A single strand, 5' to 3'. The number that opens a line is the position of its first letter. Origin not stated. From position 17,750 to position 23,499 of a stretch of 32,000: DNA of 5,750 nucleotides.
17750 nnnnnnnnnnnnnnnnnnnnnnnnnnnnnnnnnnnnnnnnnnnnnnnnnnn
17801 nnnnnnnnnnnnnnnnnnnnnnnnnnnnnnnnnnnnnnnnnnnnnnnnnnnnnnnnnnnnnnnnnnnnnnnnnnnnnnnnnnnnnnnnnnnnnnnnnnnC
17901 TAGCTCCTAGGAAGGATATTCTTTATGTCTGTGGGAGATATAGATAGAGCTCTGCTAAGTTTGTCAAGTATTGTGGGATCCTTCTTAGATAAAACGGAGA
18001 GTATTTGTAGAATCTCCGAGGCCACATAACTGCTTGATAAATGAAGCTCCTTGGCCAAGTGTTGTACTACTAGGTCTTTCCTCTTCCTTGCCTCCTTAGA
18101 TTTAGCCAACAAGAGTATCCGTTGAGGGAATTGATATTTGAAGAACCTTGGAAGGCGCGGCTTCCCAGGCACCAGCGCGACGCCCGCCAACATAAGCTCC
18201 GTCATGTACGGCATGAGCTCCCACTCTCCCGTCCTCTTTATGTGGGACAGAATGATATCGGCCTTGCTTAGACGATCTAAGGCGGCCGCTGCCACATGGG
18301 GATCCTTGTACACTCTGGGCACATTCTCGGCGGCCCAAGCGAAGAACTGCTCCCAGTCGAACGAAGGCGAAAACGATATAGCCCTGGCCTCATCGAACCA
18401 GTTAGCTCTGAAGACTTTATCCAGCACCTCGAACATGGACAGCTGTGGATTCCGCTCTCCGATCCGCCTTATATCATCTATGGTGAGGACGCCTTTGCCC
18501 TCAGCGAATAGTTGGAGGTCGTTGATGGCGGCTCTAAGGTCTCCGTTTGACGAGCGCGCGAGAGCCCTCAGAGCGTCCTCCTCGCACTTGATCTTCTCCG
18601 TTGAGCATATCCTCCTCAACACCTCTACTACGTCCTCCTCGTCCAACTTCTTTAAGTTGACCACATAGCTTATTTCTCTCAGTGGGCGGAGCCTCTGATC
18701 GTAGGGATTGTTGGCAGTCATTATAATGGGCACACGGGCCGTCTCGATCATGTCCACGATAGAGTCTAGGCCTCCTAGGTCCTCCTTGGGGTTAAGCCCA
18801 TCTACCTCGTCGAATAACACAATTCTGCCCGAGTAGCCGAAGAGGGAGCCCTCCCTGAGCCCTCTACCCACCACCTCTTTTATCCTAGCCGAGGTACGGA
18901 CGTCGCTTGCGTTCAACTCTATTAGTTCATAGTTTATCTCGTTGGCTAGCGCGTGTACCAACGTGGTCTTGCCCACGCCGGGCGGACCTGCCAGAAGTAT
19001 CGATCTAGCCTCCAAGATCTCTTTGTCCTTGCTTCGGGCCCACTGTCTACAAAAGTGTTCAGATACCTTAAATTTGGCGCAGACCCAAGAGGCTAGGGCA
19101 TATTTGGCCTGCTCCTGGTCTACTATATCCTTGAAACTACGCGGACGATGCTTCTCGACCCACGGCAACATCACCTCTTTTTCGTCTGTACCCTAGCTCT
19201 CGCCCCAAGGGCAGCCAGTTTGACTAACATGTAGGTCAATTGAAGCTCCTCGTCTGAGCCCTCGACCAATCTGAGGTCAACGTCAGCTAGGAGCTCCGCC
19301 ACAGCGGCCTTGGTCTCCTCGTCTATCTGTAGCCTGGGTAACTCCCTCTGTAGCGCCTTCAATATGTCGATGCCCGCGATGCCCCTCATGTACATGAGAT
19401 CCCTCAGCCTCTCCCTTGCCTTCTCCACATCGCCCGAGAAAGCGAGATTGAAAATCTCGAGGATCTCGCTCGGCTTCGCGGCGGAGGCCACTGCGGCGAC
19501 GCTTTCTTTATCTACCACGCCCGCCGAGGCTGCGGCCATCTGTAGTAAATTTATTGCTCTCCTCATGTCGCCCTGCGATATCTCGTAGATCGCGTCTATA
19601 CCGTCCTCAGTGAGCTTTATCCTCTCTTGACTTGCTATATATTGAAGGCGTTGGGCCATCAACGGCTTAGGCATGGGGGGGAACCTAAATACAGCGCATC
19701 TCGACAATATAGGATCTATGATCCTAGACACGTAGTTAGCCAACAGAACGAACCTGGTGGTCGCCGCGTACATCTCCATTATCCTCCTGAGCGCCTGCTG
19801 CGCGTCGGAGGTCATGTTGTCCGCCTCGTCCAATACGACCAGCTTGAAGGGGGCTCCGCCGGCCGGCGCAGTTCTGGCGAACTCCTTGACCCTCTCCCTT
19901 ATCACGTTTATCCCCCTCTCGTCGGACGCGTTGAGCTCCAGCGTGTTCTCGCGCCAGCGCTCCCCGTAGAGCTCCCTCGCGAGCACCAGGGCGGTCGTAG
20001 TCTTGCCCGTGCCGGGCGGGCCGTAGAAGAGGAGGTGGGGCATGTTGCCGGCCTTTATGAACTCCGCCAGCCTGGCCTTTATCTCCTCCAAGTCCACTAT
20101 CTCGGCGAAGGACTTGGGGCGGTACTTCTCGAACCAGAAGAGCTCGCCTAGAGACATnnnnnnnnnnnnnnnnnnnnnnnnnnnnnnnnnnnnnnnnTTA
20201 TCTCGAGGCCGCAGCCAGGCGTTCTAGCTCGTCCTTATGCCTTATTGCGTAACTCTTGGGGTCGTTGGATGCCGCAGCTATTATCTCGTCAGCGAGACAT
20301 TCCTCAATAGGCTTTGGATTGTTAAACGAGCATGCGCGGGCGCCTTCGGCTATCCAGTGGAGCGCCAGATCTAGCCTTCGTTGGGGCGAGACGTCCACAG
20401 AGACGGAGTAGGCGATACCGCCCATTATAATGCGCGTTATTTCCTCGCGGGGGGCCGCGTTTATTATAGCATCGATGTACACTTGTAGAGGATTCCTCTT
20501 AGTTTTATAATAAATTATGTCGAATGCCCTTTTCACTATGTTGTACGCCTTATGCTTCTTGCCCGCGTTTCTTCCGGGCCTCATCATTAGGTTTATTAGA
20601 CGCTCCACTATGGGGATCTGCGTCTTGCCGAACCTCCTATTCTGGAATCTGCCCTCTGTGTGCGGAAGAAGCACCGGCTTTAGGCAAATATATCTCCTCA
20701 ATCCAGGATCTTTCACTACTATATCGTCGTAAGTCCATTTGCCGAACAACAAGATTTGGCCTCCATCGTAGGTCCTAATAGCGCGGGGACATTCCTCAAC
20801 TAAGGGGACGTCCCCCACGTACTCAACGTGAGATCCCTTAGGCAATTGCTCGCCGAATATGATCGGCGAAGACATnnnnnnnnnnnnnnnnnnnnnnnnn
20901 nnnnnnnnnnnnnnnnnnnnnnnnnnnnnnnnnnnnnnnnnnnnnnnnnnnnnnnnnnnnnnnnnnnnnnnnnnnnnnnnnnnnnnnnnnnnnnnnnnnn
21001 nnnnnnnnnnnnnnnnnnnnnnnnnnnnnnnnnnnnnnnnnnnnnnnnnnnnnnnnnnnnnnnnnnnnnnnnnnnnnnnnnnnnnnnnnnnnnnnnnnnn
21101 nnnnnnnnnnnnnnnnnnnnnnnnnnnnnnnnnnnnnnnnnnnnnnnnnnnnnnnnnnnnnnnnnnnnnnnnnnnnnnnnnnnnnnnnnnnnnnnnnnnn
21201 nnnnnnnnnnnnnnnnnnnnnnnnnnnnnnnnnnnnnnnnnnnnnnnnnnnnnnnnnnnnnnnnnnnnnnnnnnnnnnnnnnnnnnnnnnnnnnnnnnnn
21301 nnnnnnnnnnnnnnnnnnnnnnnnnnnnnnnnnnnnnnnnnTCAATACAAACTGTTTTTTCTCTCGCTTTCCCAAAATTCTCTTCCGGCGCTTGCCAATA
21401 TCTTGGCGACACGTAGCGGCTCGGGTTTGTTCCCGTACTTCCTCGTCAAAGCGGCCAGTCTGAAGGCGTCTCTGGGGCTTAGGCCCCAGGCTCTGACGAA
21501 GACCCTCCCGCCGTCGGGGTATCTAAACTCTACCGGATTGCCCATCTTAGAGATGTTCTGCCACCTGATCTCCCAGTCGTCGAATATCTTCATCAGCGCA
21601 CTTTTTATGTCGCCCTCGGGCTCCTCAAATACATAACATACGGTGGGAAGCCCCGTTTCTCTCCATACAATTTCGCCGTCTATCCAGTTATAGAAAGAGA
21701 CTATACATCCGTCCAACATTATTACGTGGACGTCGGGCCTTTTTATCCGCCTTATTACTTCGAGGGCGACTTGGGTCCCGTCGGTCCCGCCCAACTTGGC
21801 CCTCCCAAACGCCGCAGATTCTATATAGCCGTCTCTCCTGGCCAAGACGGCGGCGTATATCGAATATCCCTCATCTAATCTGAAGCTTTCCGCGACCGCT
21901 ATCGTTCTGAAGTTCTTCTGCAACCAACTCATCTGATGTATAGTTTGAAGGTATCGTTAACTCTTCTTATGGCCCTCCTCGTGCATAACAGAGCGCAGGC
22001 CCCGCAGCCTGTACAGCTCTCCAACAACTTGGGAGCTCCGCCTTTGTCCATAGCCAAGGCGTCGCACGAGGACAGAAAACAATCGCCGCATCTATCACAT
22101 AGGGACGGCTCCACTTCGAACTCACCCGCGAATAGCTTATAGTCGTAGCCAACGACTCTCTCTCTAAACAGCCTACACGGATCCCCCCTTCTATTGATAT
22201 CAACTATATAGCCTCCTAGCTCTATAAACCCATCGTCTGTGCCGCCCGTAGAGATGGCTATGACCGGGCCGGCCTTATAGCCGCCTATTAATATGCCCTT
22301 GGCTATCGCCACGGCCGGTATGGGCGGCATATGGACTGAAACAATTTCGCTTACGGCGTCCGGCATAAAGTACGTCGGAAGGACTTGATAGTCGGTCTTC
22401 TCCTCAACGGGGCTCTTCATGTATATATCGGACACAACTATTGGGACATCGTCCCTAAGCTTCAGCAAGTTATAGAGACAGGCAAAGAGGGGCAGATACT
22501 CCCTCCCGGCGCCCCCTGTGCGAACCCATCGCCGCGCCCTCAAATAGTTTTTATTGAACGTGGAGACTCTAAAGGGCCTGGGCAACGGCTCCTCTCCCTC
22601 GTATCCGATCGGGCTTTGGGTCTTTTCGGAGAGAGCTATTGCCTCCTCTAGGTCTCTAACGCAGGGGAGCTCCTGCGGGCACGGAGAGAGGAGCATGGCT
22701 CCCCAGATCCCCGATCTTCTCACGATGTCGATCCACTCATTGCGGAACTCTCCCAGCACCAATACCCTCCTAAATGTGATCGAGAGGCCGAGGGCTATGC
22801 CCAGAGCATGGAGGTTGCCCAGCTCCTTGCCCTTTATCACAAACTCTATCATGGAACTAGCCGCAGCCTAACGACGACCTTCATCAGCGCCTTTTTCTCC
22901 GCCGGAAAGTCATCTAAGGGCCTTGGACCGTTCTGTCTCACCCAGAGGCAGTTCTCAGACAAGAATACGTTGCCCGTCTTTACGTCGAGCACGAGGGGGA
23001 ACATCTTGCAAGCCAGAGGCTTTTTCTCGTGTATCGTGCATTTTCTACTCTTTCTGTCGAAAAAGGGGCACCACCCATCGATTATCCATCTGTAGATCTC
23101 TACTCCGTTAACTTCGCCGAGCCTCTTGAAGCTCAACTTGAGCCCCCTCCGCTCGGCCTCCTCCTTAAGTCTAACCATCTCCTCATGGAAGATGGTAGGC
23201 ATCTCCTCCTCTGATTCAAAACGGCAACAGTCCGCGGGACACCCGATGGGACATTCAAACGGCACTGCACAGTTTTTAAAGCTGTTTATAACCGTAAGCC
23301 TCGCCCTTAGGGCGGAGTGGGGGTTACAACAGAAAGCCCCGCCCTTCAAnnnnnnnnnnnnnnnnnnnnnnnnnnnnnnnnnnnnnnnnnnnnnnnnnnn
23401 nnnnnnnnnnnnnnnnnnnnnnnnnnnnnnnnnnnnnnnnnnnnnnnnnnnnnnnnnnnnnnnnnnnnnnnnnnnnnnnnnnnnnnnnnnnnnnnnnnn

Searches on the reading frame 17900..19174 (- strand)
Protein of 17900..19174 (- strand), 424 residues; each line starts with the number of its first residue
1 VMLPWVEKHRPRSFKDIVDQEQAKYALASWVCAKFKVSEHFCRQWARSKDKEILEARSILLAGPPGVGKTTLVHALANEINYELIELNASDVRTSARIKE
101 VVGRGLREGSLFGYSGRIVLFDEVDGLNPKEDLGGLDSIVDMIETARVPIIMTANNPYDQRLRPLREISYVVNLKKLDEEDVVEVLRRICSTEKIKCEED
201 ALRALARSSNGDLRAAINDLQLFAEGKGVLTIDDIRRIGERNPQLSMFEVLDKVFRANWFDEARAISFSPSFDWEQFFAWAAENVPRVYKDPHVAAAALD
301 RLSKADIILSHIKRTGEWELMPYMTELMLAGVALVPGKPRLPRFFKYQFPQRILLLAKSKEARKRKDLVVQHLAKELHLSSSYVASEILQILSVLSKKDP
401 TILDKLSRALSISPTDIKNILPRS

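Call 72: search_protein_families(library=pfam, proteins=[window:17900-19174:-], max_evalue=0.001)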
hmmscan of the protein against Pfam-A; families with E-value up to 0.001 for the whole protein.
window:17900-19174:- (424 aa): 20 families
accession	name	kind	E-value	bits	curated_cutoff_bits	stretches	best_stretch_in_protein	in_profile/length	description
PF00004.35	AAA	-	6.8e-18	65.8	21.2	1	59-160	1-113/131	ATPase family associated with various cellular activities (AAA)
PF21960.2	RCF1-5-like_lid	-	1.6e-09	38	27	1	184-221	1-39/43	RCF1/5-like, AAA+ ATPase lid domain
PF13401.12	AAA_22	-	1e-07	32.7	27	1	56-108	5-60/130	AAA domain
PF07728.20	AAA_5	-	9.2e-07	29.4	22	1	59-138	2-88/139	AAA domain (dynein-related subfamily)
PF25361.1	AAA_lid_RFC1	-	1e-06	28.5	34.9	1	186-235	8-57/59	RFC1-like, AAA+ ATPase lid domain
PF05496.18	RuvB_N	-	1.9e-06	28.2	27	1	56-86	33-63/159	Holliday junction DNA helicase RuvB P-loop domain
PF13191.12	AAA_16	-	2.4e-06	28.6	32.6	1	57-83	25-51/167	AAA ATPase domain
PF13173.12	AAA_14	-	5.4e-06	26.9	27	1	57-127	3-74/129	AAA domain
PF22608.2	DNAX_ATPase_lid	-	5.4e-06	26.5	27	1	182-216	2-36/49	DNA polymerase III clamp loader subunit, ATPase lid domain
PF16193.11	AAA_assoc_2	-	1.4e-05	25.7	34.3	1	193-227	3-37/81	AAA C-terminal domain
PF05729.18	NACHT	-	4e-05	24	26.7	0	58-80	2-24/167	NACHT domain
PF03215.21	Rad17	-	4.4e-05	23.9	23.8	1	43-93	32-83/186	Rad17 P-loop domain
PF20720.3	nSTAND3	-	6.2e-05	23.2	27.2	0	52-80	12-41/155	Novel STAND NTPase 3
PF13671.12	AAA_33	-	7.8e-05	23.4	27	1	59-89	2-32/143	AAA domain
PF00910.28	RNA_helicase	-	0.00012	23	21.5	1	59-153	1-85/105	RNA helicase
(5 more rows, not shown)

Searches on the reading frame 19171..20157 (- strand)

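Call 72: search_protein_families(library=pfam, proteins=[window:19171-20157:-], max_evalue=0.001)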
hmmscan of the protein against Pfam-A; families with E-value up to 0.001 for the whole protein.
window:19171-20157:- (328 aa): 23 families
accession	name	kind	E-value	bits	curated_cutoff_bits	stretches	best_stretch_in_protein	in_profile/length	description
PF08542.16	Rep_fac_C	-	1.6e-19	70.5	23.6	1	228-313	2-88/88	Replication factor C C-terminal domain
PF00004.35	AAA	-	1.6e-15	58.2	21.2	1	42-158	1-127/131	ATPase family associated with various cellular activities (AAA)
PF13177.12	DNA_pol3_delta2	-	1.2e-12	48.6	27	1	82-162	82-160/161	DNA polymerase III, delta subunit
PF25361.1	AAA_lid_RFC1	-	2.6e-08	33.7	34.9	1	168-217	5-54/59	RFC1-like, AAA+ ATPase lid domain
PF05496.18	RuvB_N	-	6.1e-08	33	27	1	13-64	2-58/159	Holliday junction DNA helicase RuvB P-loop domain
PF21960.2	RCF1-5-like_lid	-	2.4e-07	31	27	1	169-209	1-42/43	RCF1/5-like, AAA+ ATPase lid domain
PF13191.12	AAA_16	-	6.8e-07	30.4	32.6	0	30-67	15-52/167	AAA ATPase domain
PF16193.11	AAA_assoc_2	-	1.1e-06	29.2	34.3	1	177-219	2-50/81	AAA C-terminal domain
PF13401.12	AAA_22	-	1.4e-06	29.1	27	0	41-81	7-45/130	AAA domain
PF03215.21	Rad17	-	6.5e-06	26.6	23.8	1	7-72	8-77/186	Rad17 P-loop domain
PF13479.12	AAA_24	-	1.5e-05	25.4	27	1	42-125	5-86/195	AAA domain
PF13173.12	AAA_14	-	3.5e-05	24.3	27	1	42-138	5-95/129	AAA domain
PF13671.12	AAA_33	-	0.00011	22.9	27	1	43-138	3-103/143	AAA domain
PF07726.17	AAA_3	-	0.00015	22.1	27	1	41-131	1-90/131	ATPase family associated with various cellular activities (AAA)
PF13481.12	AAA_25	-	0.00015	21.8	27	1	42-119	36-121/195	AAA domain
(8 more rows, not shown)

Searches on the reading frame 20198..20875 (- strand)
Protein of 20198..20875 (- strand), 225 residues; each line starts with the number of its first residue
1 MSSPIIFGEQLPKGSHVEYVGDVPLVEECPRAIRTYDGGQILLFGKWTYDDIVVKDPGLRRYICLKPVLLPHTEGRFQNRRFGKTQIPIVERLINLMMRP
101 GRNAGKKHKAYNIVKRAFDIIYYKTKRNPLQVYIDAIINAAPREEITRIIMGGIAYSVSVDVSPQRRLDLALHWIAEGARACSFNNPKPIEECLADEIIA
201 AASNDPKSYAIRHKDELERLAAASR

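Call 72: search_protein_families(library=pfam, proteins=[window:20198-20875:-], max_evalue=0.001)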
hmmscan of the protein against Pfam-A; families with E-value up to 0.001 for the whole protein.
window:20198-20875:- (225 aa): 1 family
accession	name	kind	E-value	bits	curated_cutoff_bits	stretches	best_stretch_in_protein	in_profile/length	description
PF00177.27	Ribosomal_S7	-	1e-47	161.9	24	1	60-225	2-148/148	Ribosomal protein S7p/S5e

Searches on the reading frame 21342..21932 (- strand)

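Call 72: search_protein_families(library=pfam, proteins=[window:21342-21932:-], max_evalue=0.001)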
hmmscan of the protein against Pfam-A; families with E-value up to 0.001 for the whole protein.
window:21342-21932:- (196 aa): 1 family
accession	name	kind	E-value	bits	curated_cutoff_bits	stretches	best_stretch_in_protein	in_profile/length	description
PF01949.23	Endo_dU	-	4e-52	176.7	32.7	1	7-182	2-180/182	Endonuclease dU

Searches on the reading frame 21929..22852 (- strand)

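Call 72: search_protein_families(library=pfam, proteins=[window:21929-22852:-], max_evalue=0.001)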
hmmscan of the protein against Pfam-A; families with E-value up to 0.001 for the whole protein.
window:21929-22852:- (307 aa): 3 families
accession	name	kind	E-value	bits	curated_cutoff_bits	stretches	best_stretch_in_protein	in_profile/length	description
PF00037.32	Fer4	-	3e-05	24.1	21.1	0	278-296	6-24/24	4Fe-4S binding domain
PF12837.12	Fer4_6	-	0.00016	21.9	25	0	246-260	3-17/24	4Fe-4S binding domain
PF13237.11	Fer4_10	-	0.00038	20.7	25.5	1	248-290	5-52/53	4Fe-4S dicluster domain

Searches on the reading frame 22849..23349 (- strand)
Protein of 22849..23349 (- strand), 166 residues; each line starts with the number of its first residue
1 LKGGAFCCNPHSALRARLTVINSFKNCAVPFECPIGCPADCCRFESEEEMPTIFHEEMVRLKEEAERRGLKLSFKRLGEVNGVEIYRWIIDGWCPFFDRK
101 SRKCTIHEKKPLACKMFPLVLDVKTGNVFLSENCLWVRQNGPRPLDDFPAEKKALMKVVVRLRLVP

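Call 72: search_protein_families(library=pfam, proteins=[window:22849-23349:-], max_evalue=0.001)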
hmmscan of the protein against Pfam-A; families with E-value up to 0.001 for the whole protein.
window:22849-23349:- (166 aa): 1 family
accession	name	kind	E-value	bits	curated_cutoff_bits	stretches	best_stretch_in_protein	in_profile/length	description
PF03692.20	CxxCxxCC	-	8.4e-10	39.7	23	1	35-123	4-73/85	Putative zinc- or iron-chelating domain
